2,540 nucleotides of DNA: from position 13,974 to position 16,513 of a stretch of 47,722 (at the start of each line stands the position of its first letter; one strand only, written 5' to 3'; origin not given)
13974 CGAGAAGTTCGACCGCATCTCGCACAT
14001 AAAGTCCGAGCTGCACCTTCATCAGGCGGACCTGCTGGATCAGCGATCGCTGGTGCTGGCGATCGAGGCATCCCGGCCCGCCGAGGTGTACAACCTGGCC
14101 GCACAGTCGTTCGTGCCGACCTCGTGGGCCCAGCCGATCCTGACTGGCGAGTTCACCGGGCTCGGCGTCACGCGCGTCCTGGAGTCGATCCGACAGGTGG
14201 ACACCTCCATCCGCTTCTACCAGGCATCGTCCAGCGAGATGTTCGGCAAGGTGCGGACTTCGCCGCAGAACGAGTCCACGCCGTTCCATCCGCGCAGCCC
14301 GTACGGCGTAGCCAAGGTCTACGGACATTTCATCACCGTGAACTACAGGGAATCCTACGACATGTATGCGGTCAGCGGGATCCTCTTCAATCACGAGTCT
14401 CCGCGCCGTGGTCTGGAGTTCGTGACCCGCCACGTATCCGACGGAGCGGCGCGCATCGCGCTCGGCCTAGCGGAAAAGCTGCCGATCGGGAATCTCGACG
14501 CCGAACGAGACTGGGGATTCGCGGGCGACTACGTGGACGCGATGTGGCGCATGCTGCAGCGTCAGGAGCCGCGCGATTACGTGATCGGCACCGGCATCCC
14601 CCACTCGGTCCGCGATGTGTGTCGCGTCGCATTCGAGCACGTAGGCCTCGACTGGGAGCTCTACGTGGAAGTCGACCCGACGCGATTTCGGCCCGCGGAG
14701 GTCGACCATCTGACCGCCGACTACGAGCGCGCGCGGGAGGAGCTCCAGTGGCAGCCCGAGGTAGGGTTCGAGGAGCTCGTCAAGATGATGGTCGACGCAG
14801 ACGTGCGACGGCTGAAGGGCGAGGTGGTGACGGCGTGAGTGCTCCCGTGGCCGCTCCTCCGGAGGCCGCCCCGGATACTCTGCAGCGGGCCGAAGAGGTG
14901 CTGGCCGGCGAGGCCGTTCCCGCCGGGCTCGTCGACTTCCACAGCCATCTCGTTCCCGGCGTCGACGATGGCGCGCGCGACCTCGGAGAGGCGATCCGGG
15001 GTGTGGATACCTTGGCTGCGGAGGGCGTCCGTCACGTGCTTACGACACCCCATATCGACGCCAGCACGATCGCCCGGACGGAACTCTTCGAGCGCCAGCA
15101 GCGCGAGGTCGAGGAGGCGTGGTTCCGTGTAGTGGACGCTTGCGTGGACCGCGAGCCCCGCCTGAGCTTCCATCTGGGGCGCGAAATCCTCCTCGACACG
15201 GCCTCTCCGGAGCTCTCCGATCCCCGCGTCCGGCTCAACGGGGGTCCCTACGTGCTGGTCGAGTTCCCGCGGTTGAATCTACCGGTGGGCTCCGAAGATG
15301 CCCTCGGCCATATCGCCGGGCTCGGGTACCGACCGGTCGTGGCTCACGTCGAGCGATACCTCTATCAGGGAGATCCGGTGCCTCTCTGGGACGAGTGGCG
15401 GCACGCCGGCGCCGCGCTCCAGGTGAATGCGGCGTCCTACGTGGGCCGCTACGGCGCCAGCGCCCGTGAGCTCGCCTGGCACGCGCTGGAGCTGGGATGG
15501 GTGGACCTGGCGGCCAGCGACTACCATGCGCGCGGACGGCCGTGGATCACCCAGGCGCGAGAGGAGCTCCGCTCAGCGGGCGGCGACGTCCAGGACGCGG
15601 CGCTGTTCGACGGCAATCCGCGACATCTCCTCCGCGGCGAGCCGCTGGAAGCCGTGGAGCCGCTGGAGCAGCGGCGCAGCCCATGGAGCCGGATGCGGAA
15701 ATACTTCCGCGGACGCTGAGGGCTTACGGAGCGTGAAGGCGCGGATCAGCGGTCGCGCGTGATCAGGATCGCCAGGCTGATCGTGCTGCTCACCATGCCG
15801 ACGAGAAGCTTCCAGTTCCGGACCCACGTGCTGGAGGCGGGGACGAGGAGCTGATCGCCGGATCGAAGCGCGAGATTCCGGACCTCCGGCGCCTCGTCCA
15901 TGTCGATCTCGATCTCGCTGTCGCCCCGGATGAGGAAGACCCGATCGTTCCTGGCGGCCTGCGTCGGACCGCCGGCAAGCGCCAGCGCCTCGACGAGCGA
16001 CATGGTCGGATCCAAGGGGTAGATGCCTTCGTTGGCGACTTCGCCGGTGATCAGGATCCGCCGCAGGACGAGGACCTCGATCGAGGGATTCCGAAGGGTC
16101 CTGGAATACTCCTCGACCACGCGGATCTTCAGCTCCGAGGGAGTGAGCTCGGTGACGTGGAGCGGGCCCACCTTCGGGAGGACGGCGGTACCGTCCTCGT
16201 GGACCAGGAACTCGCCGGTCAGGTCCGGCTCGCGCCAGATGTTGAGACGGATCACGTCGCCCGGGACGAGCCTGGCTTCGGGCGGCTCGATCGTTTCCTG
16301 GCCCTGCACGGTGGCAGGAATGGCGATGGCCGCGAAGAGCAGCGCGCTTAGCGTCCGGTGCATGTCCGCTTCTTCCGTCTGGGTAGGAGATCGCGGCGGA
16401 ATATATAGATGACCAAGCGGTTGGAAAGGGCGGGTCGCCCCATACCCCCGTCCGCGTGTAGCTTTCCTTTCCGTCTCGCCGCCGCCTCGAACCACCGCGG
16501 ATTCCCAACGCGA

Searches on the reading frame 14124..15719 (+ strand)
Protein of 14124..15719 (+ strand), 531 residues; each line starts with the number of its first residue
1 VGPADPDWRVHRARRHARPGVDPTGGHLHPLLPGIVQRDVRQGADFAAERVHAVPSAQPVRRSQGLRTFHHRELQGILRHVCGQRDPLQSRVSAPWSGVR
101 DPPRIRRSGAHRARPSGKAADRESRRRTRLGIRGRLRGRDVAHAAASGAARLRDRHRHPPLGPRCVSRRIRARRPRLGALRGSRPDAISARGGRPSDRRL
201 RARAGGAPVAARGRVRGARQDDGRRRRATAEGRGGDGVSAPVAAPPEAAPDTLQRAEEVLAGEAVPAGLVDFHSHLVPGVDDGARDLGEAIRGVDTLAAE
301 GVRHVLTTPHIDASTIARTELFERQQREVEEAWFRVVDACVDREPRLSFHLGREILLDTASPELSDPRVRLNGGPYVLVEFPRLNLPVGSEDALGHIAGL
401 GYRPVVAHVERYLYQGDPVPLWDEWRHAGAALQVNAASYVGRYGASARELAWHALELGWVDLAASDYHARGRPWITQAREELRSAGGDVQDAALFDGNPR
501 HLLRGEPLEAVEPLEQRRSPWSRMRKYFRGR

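Call 10: search_protein_families(library=pfam, proteins=[window:14124-15719:+])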
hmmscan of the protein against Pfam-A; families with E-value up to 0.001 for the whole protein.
window:14124-15719:+ (531 aa): 1 family
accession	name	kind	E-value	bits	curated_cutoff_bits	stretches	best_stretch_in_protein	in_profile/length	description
PF19567.5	CpsB_CapC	-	1.4e-35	123.3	27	1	270-504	2-234/234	Capsular polysaccharide synthesis, CpsB/CapC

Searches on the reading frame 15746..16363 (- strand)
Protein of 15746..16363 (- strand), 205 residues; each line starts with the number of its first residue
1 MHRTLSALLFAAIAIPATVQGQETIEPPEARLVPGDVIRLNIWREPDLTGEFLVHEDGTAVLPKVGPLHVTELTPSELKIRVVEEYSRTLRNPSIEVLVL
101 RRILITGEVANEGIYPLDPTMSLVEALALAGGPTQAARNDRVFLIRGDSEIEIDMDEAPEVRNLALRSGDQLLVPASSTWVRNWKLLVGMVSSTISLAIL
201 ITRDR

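Call 10: search_protein_families(library=pfam, proteins=[window:15746-16363:-])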
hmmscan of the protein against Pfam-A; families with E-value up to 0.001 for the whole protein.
window:15746-16363:- (205 aa): 3 families
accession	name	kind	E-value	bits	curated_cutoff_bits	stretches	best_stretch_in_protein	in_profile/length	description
PF02563.21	Poly_export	-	6.9e-18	65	28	1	27-99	4-76/77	Polysaccharide biosynthesis/export protein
PF10531.15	SLBB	-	1.3e-10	41.4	27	1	105-149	4-50/55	SLBB domain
PF22461.2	SLBB_2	-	3.9e-10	40.1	27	1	102-174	2-79/79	SLBB domain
